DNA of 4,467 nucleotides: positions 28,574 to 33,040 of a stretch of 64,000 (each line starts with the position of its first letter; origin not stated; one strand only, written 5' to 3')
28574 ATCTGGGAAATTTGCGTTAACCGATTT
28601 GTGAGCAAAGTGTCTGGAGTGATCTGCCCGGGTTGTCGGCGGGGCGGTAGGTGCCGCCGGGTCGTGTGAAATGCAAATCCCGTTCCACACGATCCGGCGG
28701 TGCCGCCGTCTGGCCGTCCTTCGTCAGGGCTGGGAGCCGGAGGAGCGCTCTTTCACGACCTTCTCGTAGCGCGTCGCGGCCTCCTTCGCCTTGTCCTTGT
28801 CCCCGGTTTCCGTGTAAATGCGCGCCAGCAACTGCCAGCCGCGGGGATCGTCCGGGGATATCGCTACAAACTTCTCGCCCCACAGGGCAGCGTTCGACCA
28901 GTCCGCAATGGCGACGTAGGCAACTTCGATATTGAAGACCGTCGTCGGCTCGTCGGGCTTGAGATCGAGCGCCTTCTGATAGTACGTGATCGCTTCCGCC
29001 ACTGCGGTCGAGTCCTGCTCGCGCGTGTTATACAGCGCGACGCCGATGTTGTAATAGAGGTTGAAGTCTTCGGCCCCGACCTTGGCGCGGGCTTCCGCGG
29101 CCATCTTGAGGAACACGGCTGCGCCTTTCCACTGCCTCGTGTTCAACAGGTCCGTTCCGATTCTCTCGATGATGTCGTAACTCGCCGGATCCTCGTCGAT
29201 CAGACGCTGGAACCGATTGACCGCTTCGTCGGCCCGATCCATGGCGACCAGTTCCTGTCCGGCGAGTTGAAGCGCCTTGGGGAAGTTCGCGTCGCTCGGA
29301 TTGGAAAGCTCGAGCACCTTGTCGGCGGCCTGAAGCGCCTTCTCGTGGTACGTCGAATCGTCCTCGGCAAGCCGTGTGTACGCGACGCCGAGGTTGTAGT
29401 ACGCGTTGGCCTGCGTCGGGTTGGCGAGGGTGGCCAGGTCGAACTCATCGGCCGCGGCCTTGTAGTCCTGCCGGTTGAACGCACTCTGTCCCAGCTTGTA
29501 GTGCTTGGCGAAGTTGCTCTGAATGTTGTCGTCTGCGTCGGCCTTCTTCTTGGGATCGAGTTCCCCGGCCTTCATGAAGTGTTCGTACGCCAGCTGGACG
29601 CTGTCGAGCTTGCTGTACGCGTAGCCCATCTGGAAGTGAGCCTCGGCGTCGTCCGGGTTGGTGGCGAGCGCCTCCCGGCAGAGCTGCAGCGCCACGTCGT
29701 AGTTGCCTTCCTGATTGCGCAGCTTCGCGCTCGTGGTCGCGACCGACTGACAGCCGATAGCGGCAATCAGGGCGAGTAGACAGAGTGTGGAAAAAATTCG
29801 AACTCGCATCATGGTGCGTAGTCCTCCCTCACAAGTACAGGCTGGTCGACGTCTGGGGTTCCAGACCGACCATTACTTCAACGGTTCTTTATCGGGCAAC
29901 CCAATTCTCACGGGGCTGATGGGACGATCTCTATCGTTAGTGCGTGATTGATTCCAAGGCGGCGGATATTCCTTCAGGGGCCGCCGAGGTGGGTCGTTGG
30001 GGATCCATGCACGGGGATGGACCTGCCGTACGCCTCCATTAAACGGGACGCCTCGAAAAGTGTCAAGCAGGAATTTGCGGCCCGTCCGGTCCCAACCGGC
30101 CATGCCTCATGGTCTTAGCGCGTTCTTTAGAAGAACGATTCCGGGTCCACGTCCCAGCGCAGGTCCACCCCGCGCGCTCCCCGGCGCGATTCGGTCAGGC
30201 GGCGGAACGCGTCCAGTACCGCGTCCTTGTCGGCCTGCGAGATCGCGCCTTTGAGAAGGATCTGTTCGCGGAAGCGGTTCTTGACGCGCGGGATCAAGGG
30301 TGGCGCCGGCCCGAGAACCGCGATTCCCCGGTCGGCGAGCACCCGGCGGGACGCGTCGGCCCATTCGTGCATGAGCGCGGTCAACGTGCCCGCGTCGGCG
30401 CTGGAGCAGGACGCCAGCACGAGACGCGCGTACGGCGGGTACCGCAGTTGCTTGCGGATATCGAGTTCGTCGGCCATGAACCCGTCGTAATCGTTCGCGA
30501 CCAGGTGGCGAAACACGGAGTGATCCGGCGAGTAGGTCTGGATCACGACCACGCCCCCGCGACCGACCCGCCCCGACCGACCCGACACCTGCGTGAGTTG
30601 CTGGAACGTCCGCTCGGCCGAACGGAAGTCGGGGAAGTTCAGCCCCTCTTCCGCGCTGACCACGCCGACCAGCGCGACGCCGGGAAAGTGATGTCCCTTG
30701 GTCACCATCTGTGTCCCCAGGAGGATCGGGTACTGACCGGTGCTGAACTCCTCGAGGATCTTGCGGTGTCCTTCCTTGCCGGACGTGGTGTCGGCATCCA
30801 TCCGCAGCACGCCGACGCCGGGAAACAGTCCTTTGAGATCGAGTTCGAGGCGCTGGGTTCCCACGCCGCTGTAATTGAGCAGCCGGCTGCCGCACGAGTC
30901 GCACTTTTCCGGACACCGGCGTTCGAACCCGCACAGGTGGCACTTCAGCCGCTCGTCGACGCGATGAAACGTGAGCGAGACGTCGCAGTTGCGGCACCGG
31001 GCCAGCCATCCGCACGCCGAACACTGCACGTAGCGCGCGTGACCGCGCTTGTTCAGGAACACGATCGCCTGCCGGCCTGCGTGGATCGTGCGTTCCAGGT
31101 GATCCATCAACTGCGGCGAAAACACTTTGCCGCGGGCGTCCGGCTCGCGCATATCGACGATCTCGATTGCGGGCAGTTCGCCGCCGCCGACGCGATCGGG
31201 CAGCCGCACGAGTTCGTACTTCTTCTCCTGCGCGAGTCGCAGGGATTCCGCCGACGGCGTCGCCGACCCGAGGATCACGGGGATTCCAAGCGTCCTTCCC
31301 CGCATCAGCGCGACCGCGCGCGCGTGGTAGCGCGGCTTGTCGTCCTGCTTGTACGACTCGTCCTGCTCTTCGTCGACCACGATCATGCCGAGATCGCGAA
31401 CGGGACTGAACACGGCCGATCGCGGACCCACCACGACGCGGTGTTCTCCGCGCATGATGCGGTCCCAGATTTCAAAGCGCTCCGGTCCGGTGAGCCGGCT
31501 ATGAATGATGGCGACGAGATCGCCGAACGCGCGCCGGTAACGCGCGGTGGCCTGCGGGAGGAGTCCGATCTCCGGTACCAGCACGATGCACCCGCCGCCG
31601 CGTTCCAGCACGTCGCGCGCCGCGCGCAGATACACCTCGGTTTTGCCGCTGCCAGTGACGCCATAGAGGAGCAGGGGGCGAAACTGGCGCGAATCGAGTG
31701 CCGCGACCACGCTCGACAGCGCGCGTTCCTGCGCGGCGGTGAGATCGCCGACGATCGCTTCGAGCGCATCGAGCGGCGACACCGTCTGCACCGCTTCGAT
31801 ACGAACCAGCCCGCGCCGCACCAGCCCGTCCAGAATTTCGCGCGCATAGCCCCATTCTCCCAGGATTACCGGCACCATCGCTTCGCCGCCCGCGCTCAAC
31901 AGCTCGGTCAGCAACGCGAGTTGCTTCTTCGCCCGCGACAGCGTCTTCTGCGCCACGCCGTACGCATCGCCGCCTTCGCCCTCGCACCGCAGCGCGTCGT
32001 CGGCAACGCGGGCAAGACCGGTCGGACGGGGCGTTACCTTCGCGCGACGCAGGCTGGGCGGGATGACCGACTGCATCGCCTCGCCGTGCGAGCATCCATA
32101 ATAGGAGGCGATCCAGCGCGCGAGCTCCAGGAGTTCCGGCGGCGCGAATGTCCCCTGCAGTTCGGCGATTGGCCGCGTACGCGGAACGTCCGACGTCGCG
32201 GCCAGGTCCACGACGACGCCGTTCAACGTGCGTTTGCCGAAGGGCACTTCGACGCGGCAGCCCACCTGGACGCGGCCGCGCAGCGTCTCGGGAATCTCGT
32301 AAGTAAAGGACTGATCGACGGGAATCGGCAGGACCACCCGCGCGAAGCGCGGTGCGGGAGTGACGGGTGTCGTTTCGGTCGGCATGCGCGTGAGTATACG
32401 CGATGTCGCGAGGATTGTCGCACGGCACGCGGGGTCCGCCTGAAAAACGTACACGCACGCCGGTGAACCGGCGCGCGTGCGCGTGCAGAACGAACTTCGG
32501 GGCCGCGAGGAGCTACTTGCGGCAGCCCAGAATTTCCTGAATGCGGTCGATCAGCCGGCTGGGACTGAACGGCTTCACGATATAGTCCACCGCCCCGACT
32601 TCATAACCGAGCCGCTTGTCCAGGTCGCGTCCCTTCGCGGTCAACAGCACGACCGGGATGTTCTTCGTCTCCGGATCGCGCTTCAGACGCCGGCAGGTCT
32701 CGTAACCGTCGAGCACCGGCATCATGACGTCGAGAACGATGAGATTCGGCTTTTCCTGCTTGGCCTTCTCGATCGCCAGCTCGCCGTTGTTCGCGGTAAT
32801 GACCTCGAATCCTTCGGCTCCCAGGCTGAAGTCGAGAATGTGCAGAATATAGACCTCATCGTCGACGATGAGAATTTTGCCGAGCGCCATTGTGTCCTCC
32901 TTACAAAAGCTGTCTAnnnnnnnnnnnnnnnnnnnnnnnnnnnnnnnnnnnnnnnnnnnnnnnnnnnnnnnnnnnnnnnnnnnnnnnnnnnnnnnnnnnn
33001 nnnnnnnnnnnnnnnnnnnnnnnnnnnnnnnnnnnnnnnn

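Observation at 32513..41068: Five-gene signalling operon: REC-GGDEF, three histidine kinases (two ending in GAF + HD-GYP instead of a receiver) and a CheY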

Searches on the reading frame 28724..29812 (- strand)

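Call 53: search_protein_families(library=pfam, proteins=[window:28724-29812:-], max_evalue=0.001)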
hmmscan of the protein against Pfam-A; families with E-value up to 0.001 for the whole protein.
window:28724-29812:- (362 aa): 19 families
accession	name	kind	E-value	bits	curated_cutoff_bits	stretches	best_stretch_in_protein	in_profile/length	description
PF07719.23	TPR_2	-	2.7e-20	71.2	27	0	56-88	1-33/34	Tetratricopeptide repeat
PF13181.12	TPR_8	-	5.1e-19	67.2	25.7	0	56-88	1-33/34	Tetratricopeptide repeat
PF13414.12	TPR_11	-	1.3e-18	66.9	26.8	1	33-69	5-41/42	TPR repeat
PF13431.12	TPR_17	-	8.9e-17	60.3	24.4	1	44-70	1-27/34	Tetratricopeptide repeat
PF14559.12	TPR_19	-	1e-16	61.4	25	1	34-88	3-57/68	Tetratricopeptide repeat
PF00515.34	TPR_1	-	2e-16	59.5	27.8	0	56-88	1-33/34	Tetratricopeptide repeat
PF13428.12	TPR_14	-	5.8e-16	57.9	23.5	1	29-64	8-43/44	Tetratricopeptide repeat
PF13432.12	TPR_16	-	1.4e-13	51.4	32.7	0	105-148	1-44/65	Tetratricopeptide repeat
PF13371.12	TPR_9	-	2.1e-10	40.9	35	0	34-89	7-61/73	Tetratricopeptide repeat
PF13176.12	TPR_7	-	3.2e-10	39.7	27.9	0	34-55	11-32/36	Tetratricopeptide repeat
PF23914.1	TPR_CcmH_CycH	-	8.1e-10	39.2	42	0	319-348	46-75/158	Cytochrome c-type biogenesis protein H TPR domain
PF13174.12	TPR_6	-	7.2e-09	36.2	26.3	0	190-211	12-33/33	Tetratricopeptide repeat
PF12895.13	ANAPC3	-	3.6e-08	34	27.2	0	305-349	5-49/82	Anaphase-promoting complex, cyclosome, subunit 3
PF13424.12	TPR_12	-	3.6e-06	27.5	30.1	0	29-82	10-71/77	Tetratricopeptide repeat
PF14863.12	Alkyl_sulf_dimr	-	3.7e-05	24.6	26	0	16-68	63-115/139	Alkyl sulfatase dimerisation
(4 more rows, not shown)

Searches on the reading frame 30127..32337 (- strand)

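Call 53: search_protein_families(library=pfam, proteins=[window:30127-32337:-], max_evalue=0.001)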
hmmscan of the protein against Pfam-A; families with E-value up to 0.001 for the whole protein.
window:30127-32337:- (736 aa): 6 families
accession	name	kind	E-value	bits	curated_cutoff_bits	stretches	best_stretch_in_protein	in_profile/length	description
PF17764.6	PriA_3primeBD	-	9.7e-25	86.7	22.7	1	2-93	3-96/96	3'DNA-binding domain (3'BD)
PF00270.35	DEAD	-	4.9e-14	52.8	26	1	203-364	4-162/167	DEAD/DEAH box helicase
PF18074.6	PriA_C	-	1.3e-13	52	26.9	1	635-732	1-95/95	Primosomal protein N C-terminal domain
PF18319.7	Zn_ribbon_PriA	-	1.3e-10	41.5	26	1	448-474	1-27/27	PriA DNA helicase Cys-rich region (CRR) domain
PF00271.37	Helicase_C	-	3.6e-10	40.5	23.5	1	507-592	39-110/110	Helicase conserved C-terminal domain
PF04851.21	ResIII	-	1.2e-09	38.7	22.5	1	199-313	4-114/164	Type III restriction enzyme, res subunit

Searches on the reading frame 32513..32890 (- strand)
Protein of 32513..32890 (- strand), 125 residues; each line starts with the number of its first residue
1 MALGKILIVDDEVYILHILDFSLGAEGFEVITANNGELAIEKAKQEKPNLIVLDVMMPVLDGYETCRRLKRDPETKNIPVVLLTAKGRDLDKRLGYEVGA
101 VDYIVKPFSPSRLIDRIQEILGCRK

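Call 4: search_protein_families(library=pfam, proteins=[window:32513-32890:-], max_evalue=0.01)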
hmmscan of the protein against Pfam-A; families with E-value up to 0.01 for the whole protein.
window:32513-32890:- (125 aa): 2 families
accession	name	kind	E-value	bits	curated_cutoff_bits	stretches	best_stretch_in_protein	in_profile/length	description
PF00072.30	Response_reg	-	5.4e-29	101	30.2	1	6-118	1-111/111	Response regulator receiver domain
PF23198.2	PDE8A_N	-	0.0072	16.7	29.6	1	27-86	34-94/147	PDE8A-like, N-terminal domain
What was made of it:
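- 32513..32890 (-): Stand-alone receiver (CheY/DivK-like, 125 aa) with intact DD, D, T and K residues. It is the most conserved protein of the cluster. Pfam Response_reg 5e-29 (call 4).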

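Call 20: search_protein_families(library=ncbifam, proteins=[window:32513-32890:-], max_evalue=0.001)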
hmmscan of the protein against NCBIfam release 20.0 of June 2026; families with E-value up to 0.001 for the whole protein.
window:32513-32890:- (125 aa): 97 families (the best 25 are shown)
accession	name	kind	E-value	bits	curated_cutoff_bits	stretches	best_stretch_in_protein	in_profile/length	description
TIGR02154.1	PhoB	equivalog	2.5e-35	121.8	296.2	1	5-121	4-120/226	phosphate regulon transcriptional regulator PhoB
NF007135.0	PRK09581.1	equivalog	4.2e-34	118.2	474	1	5-119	4-118/457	PleD family two-component system response regulator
NF045944.1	ResRegRpaBCyano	equivalog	4.8e-34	117.7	330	1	7-121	1-112/229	response regulator transcription factor RpaB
NF040534.1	resp_reg_YycF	equivalog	2.5e-33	115.3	340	1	5-119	2-113/231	response regulator YycF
NF008296.0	PRK11083.1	equivalog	1.2e-31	109.9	273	1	4-121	4-118/228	two-component system response regulator CreB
NF053854.1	RespRegPhoBBctds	equivalog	1.3e-30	106.5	270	1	6-121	1-115/225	two-component system response regulator PhoB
NF007005.1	PRK09468.1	equivalog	4.2e-30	104.9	331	1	5-122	5-120/237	osmolarity response regulator transcription factor OmpR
NF040689.1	MtrAB_MtrA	equivalog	1.2e-28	100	300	1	6-119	1-111/219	MtrAB system response regulator MtrA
NF033120.0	vanR_FM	exception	2.6e-27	95.9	460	1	5-118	5-115/231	vancomycin resistance response regulator transcription factor, VanR-F/VanR-M family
NF033117.2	vanR_ACDEGLN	exception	6.2e-27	94.6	350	1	6-119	1-111/226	VanR-ABDEGLN family response regulator transcription factor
NF008199.0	PRK10955.1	equivalog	1.3e-26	93.9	341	1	4-121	2-115/232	envelope stress response regulator transcription factor CpxR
NF007546.0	PRK10161.1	equivalog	2.9e-26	92.4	471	1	5-121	4-120/229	phosphate response regulator transcription factor PhoB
NF041733.1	resp_reg_CseB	equivalog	5.6e-26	91.3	350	1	5-121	2-115/228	two-component system response regulator CseB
NF007982.1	PRK10710.1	equivalog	1.4e-25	90.3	380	1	5-121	9-122/235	envelope stress response regulator BaeR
NF012227.0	AdeR_RR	equivalog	1.8e-24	86.6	340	1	5-121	13-126/239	efflux system response regulator transcription factor AdeR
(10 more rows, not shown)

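Call 63: list_cluster_members(proteins=[P0001, window:32513-32890:-, window:39250-40083:-, window:40094-41068:-, window:36241-37488:-])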
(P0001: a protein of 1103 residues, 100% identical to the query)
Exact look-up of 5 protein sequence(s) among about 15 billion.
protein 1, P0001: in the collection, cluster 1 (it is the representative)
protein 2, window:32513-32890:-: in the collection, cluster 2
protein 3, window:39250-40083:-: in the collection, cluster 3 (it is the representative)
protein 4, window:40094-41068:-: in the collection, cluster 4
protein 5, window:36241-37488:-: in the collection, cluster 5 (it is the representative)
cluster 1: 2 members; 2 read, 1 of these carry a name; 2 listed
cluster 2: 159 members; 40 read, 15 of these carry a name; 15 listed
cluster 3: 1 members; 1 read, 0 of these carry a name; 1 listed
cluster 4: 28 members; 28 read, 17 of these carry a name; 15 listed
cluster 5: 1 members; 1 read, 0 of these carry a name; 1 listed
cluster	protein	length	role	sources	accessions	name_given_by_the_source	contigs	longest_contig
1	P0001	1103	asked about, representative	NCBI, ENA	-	-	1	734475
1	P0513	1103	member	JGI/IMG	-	signal transduction histidine kinase/putative methionine-R-sulfoxide reductase with GAF ...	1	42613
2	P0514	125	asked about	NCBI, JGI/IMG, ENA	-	two-component system, OmpR family, alkaline phosphatase synthesis response regulator PhoP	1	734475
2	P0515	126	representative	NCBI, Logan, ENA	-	-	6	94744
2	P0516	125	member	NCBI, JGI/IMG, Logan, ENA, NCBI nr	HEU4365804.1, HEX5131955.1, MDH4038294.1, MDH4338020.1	MAG: response regulator [Candidatus Krumholzibacteria bacterium] | two-component system alkaline phosphatase synthesis response regulator PhoP | response regulator [Candidatus Krumholzibacteria bacterium]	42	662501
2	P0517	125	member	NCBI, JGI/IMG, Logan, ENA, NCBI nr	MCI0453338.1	MAG: response regulator [Candidatus Latescibacteria bacterium] | two-component system, OmpR family, alkaline phosphatase synthesis response regulator PhoP | response regulator [Candidatus Latescibacterota bacterium]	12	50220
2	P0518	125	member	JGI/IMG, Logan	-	two-component system alkaline phosphatase synthesis response regulator PhoP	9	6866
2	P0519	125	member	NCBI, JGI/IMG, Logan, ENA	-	two-component system, OmpR family, alkaline phosphatase synthesis response regulator PhoP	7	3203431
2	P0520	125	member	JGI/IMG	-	two-component system alkaline phosphatase synthesis response regulator PhoP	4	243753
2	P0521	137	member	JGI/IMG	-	two-component system alkaline phosphatase synthesis response regulator PhoP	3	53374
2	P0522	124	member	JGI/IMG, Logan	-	two-component system alkaline phosphatase synthesis response regulator PhoP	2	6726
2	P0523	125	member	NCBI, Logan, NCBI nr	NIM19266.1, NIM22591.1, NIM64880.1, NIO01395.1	MAG: response regulator [Candidatus Latescibacteria bacterium] | response regulator [Candidatus Latescibacterota bacterium]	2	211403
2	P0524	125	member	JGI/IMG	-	two-component system alkaline phosphatase synthesis response regulator PhoP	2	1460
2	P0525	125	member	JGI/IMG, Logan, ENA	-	two-component system, OmpR family, alkaline phosphatase synthesis response regulator PhoP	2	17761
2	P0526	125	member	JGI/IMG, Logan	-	two-component system alkaline phosphatase synthesis response regulator PhoP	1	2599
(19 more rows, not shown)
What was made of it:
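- The shift is present in the deposited contig, where the fragment is called as a separate gene (call 63).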
